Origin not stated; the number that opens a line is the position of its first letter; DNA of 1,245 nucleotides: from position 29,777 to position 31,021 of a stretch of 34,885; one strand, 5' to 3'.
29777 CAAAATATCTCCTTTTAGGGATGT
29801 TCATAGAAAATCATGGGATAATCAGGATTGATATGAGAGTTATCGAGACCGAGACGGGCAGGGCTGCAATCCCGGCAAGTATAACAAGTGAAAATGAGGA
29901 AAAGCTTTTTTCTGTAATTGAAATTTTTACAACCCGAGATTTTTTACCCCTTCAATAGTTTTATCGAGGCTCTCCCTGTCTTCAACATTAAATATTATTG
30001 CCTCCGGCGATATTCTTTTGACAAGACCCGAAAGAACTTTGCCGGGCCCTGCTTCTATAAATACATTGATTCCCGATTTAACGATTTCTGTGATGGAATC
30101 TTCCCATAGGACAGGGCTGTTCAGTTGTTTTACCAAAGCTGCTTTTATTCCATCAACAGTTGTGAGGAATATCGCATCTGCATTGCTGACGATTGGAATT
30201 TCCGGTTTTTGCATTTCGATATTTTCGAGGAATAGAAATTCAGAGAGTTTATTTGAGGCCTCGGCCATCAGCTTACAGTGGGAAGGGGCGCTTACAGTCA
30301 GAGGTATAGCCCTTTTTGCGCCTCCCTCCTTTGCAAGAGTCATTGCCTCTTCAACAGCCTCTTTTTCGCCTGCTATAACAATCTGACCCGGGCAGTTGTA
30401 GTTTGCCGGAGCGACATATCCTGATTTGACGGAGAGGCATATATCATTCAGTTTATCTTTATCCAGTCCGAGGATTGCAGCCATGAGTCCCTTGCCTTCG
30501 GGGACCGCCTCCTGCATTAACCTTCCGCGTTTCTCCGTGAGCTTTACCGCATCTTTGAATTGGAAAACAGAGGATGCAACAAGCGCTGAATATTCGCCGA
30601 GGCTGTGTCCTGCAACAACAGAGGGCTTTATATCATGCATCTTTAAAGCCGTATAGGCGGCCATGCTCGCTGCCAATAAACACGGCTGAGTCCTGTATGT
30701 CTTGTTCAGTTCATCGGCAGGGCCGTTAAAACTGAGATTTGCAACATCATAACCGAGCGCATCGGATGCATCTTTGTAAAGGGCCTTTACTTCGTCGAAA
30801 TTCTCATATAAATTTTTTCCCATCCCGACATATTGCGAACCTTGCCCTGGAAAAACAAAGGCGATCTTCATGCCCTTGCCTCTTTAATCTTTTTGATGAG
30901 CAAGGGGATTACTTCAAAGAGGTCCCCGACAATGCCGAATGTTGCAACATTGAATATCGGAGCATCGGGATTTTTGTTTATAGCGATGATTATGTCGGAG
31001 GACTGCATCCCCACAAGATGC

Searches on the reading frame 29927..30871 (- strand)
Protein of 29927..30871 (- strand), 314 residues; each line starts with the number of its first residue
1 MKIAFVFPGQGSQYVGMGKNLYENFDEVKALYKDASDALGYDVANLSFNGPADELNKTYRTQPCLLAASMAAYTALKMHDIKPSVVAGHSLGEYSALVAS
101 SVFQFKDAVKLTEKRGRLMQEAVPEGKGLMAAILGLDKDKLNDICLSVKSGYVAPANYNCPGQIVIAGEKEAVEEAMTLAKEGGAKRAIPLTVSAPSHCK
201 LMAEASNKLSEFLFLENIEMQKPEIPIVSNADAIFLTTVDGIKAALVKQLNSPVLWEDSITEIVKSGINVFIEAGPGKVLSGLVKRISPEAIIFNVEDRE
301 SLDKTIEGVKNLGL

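Call 75: search_protein_families(library=pfam, proteins=[window:29927-30871:-], max_evalue=0.00001)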
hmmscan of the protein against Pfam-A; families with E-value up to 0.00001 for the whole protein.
window:29927-30871:- (314 aa): 1 family
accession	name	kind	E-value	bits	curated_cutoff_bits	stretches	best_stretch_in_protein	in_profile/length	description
PF00698.26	Acyl_transf_1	-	2.7e-35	122.8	32.7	1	5-281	2-272/319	Acyl transferase domain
